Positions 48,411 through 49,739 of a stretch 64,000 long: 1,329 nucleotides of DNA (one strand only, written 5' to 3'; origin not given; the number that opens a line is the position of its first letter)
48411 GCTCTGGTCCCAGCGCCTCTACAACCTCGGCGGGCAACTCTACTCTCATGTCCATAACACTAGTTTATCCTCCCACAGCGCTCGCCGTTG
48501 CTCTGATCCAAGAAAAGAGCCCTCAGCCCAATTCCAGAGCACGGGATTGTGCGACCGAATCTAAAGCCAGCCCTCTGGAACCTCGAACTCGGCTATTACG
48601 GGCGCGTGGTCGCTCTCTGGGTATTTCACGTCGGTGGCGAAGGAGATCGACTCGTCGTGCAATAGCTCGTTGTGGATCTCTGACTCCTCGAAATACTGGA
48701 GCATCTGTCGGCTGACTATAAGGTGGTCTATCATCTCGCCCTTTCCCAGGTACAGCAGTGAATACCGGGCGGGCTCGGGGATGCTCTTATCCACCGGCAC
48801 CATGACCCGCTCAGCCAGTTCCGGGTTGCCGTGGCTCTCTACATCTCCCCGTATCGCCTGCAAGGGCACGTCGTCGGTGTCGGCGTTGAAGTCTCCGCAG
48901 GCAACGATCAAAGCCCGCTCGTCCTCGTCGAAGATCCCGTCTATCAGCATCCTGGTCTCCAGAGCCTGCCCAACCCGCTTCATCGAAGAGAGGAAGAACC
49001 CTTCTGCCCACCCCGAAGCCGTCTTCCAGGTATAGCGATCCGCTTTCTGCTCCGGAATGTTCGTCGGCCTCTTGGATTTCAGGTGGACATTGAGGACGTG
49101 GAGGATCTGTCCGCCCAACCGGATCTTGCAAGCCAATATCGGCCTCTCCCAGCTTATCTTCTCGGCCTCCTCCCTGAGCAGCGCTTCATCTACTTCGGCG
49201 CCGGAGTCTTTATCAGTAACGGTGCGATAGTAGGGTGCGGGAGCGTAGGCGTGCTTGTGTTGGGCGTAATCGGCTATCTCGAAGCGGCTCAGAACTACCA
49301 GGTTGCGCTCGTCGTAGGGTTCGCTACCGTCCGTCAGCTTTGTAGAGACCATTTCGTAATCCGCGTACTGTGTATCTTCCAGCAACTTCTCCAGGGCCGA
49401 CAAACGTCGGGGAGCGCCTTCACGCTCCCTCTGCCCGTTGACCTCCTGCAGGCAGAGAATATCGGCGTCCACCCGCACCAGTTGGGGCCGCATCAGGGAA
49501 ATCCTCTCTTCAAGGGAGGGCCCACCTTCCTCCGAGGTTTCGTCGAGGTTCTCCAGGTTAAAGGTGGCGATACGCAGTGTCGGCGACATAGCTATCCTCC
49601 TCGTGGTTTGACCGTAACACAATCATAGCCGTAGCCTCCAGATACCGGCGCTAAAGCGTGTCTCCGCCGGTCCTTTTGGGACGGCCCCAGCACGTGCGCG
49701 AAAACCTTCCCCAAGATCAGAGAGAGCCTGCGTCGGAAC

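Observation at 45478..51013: Integrase-less 5.5-kb islet in tRNA-Val bounded by perfect 44-bp att repeats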

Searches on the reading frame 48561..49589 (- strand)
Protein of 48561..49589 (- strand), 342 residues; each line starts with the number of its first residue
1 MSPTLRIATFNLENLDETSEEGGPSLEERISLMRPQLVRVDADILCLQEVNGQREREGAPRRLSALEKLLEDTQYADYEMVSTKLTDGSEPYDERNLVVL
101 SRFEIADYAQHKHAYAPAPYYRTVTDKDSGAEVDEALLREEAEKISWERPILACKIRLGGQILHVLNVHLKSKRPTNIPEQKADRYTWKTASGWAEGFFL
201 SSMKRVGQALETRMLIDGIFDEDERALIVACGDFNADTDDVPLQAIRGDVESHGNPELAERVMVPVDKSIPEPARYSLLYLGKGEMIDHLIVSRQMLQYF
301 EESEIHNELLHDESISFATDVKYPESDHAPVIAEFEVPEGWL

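Call 8: search_protein_families(library=pfam, proteins=[window:48561-49589:-], max_evalue=0.01)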
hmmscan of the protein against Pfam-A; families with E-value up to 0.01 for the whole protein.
window:48561-49589:- (342 aa): 2 families
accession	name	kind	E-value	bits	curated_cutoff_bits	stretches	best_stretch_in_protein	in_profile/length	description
PF03372.29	Exo_endo_phos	-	3.6e-09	37.1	24.5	1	8-298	1-208/225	Endonuclease/Exonuclease/phosphatase family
PF19580.5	Exo_endo_phos_3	-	3.3e-06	26.8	27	1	201-298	161-254/311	Endonuclease/Exonuclease/phosphatase family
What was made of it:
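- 48561..49589 (-): Endonuclease/exonuclease/phosphatase (EEP) family nuclease, function unknown. It is the gene most conserved among the islet variants. PF03372 (call 8).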

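Call 9: search_protein_families(library=padloc, proteins=[window:48561-49589:-], max_evalue=0.01)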
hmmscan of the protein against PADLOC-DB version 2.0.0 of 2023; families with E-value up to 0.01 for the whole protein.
window:48561-49589:- (342 aa): 0 families

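Call 45: search_protein_families(library=ncbifam, proteins=[window:48561-49589:-], max_evalue=0.01)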
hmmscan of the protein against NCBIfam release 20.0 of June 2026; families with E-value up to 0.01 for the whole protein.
window:48561-49589:- (342 aa): 3 families
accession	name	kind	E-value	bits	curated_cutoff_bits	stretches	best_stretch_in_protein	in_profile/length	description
NF033681.1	ExeM_NucH_DNase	subfamily_domain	2.4e-10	39.9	300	1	4-336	235-545/546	ExeM/NucH family extracellular endonuclease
TIGR00633.1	xth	equivalog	2.5e-06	27.2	99.05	0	284-335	217-254/255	exodeoxyribonuclease III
TIGR00195.1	exoDNase_III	equivalog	0.002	17.8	182.55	0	284-335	213-254/254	exodeoxyribonuclease III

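Call 47: search_solved_structures(query=window:48561-49589:-, max_evalue=0.1)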
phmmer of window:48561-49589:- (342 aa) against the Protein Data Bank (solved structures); distinct sequences matched with E-value up to 0.1: 1.
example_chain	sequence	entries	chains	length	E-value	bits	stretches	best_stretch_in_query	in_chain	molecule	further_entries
6ogm_A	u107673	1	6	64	0.043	16.5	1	213-254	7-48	4-oxalocrotonate tautomerase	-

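Call 62: find_homologous_proteins(query=window:48561-49589:-, max_evalue=1e-10)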
Query window:48561-49589:- (342 aa): 3575 proteins with E <= 1e-10 among 8000 candidates; the best 120 are listed.
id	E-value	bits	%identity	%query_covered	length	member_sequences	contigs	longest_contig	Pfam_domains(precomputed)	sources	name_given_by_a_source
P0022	1.9e-210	716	96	97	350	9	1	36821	PF03372.30,PF19580.6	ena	-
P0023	1.6e-197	674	88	100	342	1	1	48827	PF03372.30,PF19580.6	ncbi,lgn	ncbi:MAG: endonuclease/exonuclease/phosphatase family protein [Rubrobacteraceae bacterium]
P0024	1.3e-192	658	87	99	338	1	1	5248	PF03372.30,PF19580.6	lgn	-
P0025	1.7e-188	644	86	99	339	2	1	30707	PF03372.30,PF19580.6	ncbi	-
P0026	2.3e-187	640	86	99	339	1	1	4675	PF03372.30,PF19580.6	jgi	jgi:endonuclease/exonuclease/phosphatase family metal-dependent hydrolase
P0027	3.9e-187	640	83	100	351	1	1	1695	PF03372.30,PF19580.6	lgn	-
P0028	1.8e-176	604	86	91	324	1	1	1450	PF03372.30,PF19580.6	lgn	-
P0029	2.2e-173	594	78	99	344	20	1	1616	PF03372.30,PF19580.6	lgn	-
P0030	6.0e-171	586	76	99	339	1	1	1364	PF03372.30,PF19580.6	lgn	-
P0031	6.9e-164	563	76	98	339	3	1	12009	PF03372.30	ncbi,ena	-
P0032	7.8e-160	550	75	98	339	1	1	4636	PF03372.30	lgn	-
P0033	4.4e-143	495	66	99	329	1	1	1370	PF03372.30,PF19580.6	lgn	-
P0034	2.3e-140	486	66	98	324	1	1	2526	PF03372.30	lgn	-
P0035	5.7e-140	484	68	99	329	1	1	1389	PF03372.30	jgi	-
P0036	1.4e-139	483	67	99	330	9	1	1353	PF03372.30,PF19580.6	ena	-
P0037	5.6e-139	481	67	99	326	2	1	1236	PF03372.30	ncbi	-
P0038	1.9e-138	480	67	98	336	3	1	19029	PF03372.30,PF19580.6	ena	-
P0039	3.4e-138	479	65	99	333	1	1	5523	PF03372.30,PF19580.6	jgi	jgi:exonuclease III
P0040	4.0e-138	478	67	99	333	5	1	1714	PF03372.30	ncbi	-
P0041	5.6e-138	478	66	99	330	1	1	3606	PF03372.30,PF19580.6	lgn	-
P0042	2.0e-137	476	64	99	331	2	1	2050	PF03372.30,PF19580.6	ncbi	-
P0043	2.0e-137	476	67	99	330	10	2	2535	PF03372.30,PF19580.6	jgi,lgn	-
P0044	4.6e-137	475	65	99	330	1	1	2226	PF03372.30,PF19580.6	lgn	-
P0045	5.7e-137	475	65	99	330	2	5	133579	PF03372.30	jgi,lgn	-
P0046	8.3e-137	474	68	97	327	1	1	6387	PF03372.30,PF19580.6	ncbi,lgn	ncbi:MAG: endonuclease/exonuclease/phosphatase family protein [Rubrobacteraceae bacterium]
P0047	9.3e-137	474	65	99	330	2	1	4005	PF03372.30,PF19580.6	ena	-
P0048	1.1e-136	474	67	99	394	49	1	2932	PF03372.30,PF19580.6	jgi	jgi:endonuclease/exonuclease/phosphatase family metal-dependent hydrolase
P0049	1.1e-136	474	65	99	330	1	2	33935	PF03372.30,PF19580.6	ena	-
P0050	1.4e-136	473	66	99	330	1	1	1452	PF03372.30,PF19580.6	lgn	-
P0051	1.8e-136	473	65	98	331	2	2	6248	PF03372.30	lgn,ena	-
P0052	2.0e-136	473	64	99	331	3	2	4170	PF03372.30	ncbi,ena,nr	ncbi:MAG: endonuclease [Desulfobacterales bacterium S3730MH5]|nr:MAG: endonuclease [Desulfobacterale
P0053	2.1e-136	473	65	99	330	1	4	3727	PF03372.30,PF19580.6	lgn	-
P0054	4.0e-136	472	67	98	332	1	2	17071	PF03372.30,PF19580.6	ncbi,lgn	-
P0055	4.4e-136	472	65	98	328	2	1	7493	PF03372.30,PF19580.6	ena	-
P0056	5.3e-136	471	65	98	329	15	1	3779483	PF03372.30,PF19580.6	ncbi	ncbi:MAG: endonuclease/exonuclease/phosphatase family protein [Methanosarcina sp.]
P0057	9.4e-136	471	65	98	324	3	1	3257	PF03372.30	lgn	-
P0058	9.8e-136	471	65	99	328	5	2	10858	PF03372.30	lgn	-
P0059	1.1e-135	470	65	98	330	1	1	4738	PF03372.30,PF19580.6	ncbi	-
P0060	1.1e-135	470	65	99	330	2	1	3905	PF03372.30,PF19580.6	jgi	jgi:endonuclease/exonuclease/phosphatase family metal-dependent hydrolase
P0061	1.6e-135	470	62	99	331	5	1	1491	PF03372.30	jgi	jgi:exonuclease III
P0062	1.7e-135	470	65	99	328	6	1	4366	PF03372.30,PF19580.6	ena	-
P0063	1.9e-135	470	64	99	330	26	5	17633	PF03372.30,PF19580.6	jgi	jgi:endonuclease/exonuclease/phosphatase family metal-dependent hydrolase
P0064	2.3e-135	469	65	99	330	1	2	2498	PF03372.30,PF19580.6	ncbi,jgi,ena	-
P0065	3.1e-135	469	63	99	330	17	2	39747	PF03372.30,PF19580.6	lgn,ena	-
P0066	3.4e-135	469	62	99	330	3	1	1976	PF03372.30,PF19580.6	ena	-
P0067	3.6e-135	469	66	99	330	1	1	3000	PF03372.30,PF19580.6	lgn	-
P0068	3.7e-135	469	63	99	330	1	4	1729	PF03372.30,PF19580.6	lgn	-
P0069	5.0e-135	468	64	99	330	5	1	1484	PF03372.30,PF19580.6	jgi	jgi:endonuclease/exonuclease/phosphatase family metal-dependent hydrolase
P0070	5.3e-135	468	62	99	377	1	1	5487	PF03372.30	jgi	jgi:predicted extracellular nuclease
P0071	5.9e-135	468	64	98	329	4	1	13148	PF03372.30,PF19580.6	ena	-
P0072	6.8e-135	468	64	99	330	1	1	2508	PF03372.30,PF19580.6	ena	-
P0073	6.9e-135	468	64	98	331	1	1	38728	PF03372.30,PF19580.6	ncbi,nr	ncbi:MAG: endonuclease/exonuclease/phosphatase family protein [Dehalobacter sp.]|nr:endonuclease/exo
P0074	1.3e-134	467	62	99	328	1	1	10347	PF03372.30,PF19580.6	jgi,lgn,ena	-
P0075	1.6e-134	467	64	99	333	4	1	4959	PF03372.30,PF19580.6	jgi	jgi:endonuclease/exonuclease/phosphatase family metal-dependent hydrolase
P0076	1.7e-134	467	64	99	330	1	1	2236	PF03372.30,PF19580.6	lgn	-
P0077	2.3e-134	466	65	99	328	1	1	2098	PF03372.30,PF19580.6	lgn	-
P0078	2.5e-134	466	64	99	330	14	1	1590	PF03372.30,PF19580.6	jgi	jgi:endonuclease/exonuclease/phosphatase family metal-dependent hydrolase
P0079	3.1e-134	466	64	99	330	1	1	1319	PF03372.30,PF19580.6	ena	-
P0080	3.6e-134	465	64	99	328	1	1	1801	PF03372.30,PF19580.6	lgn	-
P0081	3.8e-134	465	64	99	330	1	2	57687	PF03372.30,PF19580.6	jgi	jgi:endonuclease/exonuclease/phosphatase family metal-dependent hydrolase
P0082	4.0e-134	465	63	99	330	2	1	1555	PF03372.30,PF19580.6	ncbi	-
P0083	5.2e-134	465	65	99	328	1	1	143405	PF03372.30,PF19580.6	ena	-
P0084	5.3e-134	465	64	99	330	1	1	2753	PF03372.30,PF19580.6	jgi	jgi:exonuclease III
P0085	6.7e-134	465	65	99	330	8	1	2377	PF03372.30,PF19580.6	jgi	jgi:endonuclease/exonuclease/phosphatase family metal-dependent hydrolase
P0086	6.9e-134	464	64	98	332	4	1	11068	PF03372.30,PF19580.6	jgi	-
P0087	7.3e-134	464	64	99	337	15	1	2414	PF03372.30,PF19580.6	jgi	jgi:endonuclease/exonuclease/phosphatase family metal-dependent hydrolase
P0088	8.7e-134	464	65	99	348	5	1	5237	PF03372.30,PF19580.6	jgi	jgi:endonuclease/exonuclease/phosphatase family metal-dependent hydrolase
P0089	1.0e-133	464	63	99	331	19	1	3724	PF03372.30,PF19580.6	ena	-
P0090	1.1e-133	464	62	99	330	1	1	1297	PF03372.30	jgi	jgi:endonuclease/exonuclease/phosphatase family metal-dependent hydrolase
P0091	1.4e-133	463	64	99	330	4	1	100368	PF03372.30,PF19580.6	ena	-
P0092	1.6e-133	463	64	98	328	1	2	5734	PF03372.30,PF19580.6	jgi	jgi:predicted extracellular nuclease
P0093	1.7e-133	463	65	99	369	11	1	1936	PF03372.30,PF19580.6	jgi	-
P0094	2.2e-133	463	64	99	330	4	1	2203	PF03372.30,PF19580.6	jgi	-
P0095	2.3e-133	463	62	99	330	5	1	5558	PF03372.30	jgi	jgi:endonuclease/exonuclease/phosphatase family metal-dependent hydrolase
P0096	2.5e-133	463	64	99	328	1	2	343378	PF03372.30,PF19580.6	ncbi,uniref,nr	ncbi:endonuclease/exonuclease/phosphatase family protein [Coleofasciculus sp. FACHB-T130]|uniref:end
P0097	2.5e-133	463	62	99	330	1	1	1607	PF03372.30,PF19580.6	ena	-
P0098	2.7e-133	463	63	99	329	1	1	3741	PF03372.30,PF19580.6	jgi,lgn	jgi:exonuclease III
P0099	2.7e-133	463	62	98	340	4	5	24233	PF03372.30,PF19580.6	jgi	-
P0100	2.9e-133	462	61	100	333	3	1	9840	PF03372.30,PF19580.6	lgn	-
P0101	2.9e-133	462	65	99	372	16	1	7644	PF03372.30,PF19580.6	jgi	jgi:endonuclease/exonuclease/phosphatase family metal-dependent hydrolase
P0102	2.9e-133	462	64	99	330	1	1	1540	PF03372.30,PF19580.6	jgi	jgi:endonuclease/exonuclease/phosphatase family metal-dependent hydrolase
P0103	3.6e-133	462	64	99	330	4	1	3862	PF03372.30,PF19580.6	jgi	jgi:endonuclease/exonuclease/phosphatase family metal-dependent hydrolase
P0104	3.6e-133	462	64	99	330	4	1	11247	PF03372.30,PF19580.6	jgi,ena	-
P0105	4.4e-133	462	64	99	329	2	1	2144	PF03372.30,PF19580.6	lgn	-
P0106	4.7e-133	462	65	99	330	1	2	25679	PF03372.30,PF19580.6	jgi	jgi:endonuclease/exonuclease/phosphatase family metal-dependent hydrolase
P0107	4.8e-133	462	64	98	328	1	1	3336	PF03372.30,PF19580.6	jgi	jgi:predicted extracellular nuclease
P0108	5.7e-133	461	64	99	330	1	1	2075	PF03372.30,PF19580.6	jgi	jgi:endonuclease/exonuclease/phosphatase family metal-dependent hydrolase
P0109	9.0e-133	461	64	99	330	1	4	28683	PF03372.30,PF19580.6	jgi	jgi:endonuclease/exonuclease/phosphatase family metal-dependent hydrolase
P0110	9.1e-133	461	64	99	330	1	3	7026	PF03372.30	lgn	-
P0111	9.5e-133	461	63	99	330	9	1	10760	PF03372.30,PF19580.6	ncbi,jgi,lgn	ncbi:MAG TPA: endonuclease/exonuclease/phosphatase family protein [Methylobacter sp.]|jgi:endonuclea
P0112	9.8e-133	461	60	99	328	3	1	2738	PF03372.30,PF19580.6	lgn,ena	-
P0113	1.0e-132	461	63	99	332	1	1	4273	PF03372.30,PF19580.6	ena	-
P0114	1.1e-132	461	63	99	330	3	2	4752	PF03372.30,PF19580.6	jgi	jgi:endonuclease/exonuclease/phosphatase family metal-dependent hydrolase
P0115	1.2e-132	460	63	97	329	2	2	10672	PF03372.30,PF19580.6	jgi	jgi:endonuclease/exonuclease/phosphatase family metal-dependent hydrolase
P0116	1.3e-132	460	65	99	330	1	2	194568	PF03372.30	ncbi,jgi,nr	ncbi:MAG: endonuclease/exonuclease/phosphatase family protein [Deltaproteobacteria bacterium]|nr:end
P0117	1.6e-132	460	64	99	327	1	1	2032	PF03372.30,PF19580.6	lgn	-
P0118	1.8e-132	460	63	99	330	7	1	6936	PF03372.30,PF19580.6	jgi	jgi:endonuclease/exonuclease/phosphatase family metal-dependent hydrolase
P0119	1.8e-132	460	62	99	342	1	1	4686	PF03372.30,PF19580.6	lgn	-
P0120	2.3e-132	459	64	99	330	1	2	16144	PF03372.30,PF19580.6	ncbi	ncbi:MAG: endonuclease/exonuclease/phosphatase family protein [Gammaproteobacteria bacterium]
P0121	2.4e-132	459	63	99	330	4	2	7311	PF03372.30,PF19580.6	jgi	jgi:endonuclease/exonuclease/phosphatase family metal-dependent hydrolase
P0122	2.4e-132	459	63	99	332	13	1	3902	PF03372.30,PF19580.6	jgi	jgi:endonuclease/exonuclease/phosphatase family metal-dependent hydrolase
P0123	3.8e-132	459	65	98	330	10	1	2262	PF03372.30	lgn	-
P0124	3.9e-132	459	63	99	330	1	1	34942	PF03372.30,PF19580.6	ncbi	-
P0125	3.9e-132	459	63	99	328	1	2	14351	PF03372.30,PF19580.6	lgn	-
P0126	4.3e-132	459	62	99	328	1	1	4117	PF03372.30,PF19580.6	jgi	jgi:endonuclease/exonuclease/phosphatase family metal-dependent hydrolase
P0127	5.0e-132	458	63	98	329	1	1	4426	PF03372.30,PF19580.6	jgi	-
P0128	5.3e-132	458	63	99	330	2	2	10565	PF03372.30,PF19580.6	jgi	-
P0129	6.1e-132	458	62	99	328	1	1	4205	PF03372.30,PF19580.6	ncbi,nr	ncbi:MAG: endonuclease/exonuclease/phosphatase family protein [Deltaproteobacteria bacterium]|nr:end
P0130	6.2e-132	458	63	99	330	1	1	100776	PF03372.30,PF19580.6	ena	-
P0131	6.2e-132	458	64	99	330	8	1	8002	PF03372.30,PF19580.6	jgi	jgi:endonuclease/exonuclease/phosphatase family metal-dependent hydrolase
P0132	6.9e-132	458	62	99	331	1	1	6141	PF03372.30,PF19580.6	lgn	-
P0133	7.6e-132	458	63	99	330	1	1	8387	PF03372.30,PF19580.6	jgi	jgi:predicted extracellular nuclease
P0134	8.2e-132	458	62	99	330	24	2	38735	PF03372.30,PF19580.6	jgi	jgi:endonuclease/exonuclease/phosphatase family metal-dependent hydrolase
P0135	8.3e-132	458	65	98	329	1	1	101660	PF03372.30,PF19580.6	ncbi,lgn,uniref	ncbi:endonuclease/exonuclease/phosphatase family protein [Methanosarcina sp.]|uniref:endonuclease/ex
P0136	9.1e-132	458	63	99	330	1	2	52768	PF03372.30,PF19580.6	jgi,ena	jgi:endonuclease/exonuclease/phosphatase family metal-dependent hydrolase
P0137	9.3e-132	457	64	99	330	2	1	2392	PF03372.30,PF19580.6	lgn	-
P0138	9.6e-132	457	64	99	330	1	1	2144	PF03372.30,PF19580.6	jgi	jgi:endonuclease/exonuclease/phosphatase family metal-dependent hydrolase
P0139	1.0e-131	457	64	99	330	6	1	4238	PF03372.30,PF19580.6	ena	-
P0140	1.3e-131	457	63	98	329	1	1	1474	PF03372.30,PF19580.6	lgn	-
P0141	1.6e-131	457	62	99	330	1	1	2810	PF03372.30,PF19580.6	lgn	-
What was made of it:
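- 48561..49589 (-): More than 3,500 homologue clusters across Bacteria and Archaea (call 62).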

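Call 63: find_encoding_contigs(protein=P0023, flank=8000, max_places=3)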
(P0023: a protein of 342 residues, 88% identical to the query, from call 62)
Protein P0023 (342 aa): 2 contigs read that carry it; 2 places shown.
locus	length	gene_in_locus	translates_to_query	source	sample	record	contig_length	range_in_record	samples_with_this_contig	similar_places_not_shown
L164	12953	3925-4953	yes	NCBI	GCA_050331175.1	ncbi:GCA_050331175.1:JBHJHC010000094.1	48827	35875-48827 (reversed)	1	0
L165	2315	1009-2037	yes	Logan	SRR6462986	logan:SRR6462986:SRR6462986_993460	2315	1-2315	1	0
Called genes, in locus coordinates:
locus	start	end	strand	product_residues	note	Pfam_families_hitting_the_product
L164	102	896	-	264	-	PF09254:FokI_cleav_dom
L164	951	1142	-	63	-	PF12728:HTH_17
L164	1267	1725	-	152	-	PF13744:HTH_37, PF13560:HTH_31, PF01381:HTH_3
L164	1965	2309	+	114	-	PF01909:NTP_transf_2, PF18765:Polbeta (weak)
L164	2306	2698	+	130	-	PF05168:HEPN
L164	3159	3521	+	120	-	-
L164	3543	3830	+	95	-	PF18480:DUF5615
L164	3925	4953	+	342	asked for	PF03372:Exo_endo_phos, PF19580:Exo_endo_phos_3 (weak)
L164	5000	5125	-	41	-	-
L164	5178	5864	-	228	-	PF01638:HxlR, PF14864:Alkyl_sulf_C (weak)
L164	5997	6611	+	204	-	PF00561:Abhydrolase_1 (faint), PF06821:Ser_hydrolase, PF12697:Abhydrolase_6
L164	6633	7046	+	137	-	PF00903:Glyoxalase, PF22677:Ble-like_N (weak)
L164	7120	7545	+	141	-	PF04828:GFA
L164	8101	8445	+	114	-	-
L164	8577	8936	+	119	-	PF03992:ABM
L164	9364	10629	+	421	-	PF00083:Sugar_tr, PF07690:MFS_1, PF00083:Sugar_tr (weak), PF07690:MFS_1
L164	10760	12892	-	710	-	PF01757:Acyl_transf_3, PF13472:Lipase_GDSL_2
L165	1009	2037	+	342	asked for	PF03372:Exo_endo_phos, PF19580:Exo_endo_phos_3 (weak)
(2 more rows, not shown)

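Call 64: find_encoding_contigs(protein=P0096, flank=5000, max_places=3)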
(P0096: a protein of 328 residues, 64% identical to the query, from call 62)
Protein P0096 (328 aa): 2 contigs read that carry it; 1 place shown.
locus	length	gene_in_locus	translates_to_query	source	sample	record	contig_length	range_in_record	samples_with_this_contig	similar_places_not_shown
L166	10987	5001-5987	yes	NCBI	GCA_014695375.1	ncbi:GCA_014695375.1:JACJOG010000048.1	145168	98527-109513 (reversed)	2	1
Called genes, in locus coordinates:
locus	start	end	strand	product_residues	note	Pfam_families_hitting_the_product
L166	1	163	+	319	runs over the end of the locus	PF00072:Response_reg (weak), PF00990:GGDEF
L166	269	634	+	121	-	-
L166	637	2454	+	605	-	PF00989:PAS, PF08448:PAS_4 (weak), PF13188:PAS_8, PF13426:PAS_9, PF00512:HisKA, PF02518:HATPase_c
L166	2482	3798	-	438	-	PF13513:HEAT_EZ (faint), PF13646:HEAT_2, PF00514:Arm (faint), PF03130:HEAT_PBS (faint), PF01602:Adaptin_N (faint), PF13646:HEAT_2, PF13646:HEAT_2, PF13646:HEAT_2, +2 more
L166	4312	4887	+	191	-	-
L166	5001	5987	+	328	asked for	PF03372:Exo_endo_phos, PF19580:Exo_endo_phos_3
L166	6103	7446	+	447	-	PF09412:XendoU, PF00932:LTD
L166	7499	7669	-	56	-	-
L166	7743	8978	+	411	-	PF00155:Aminotran_1_2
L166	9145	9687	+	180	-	PF05685:Uma2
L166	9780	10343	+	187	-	PF05685:Uma2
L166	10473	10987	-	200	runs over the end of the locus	PF12787:EcsC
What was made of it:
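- EEP homologues occur without any att context (call 64).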
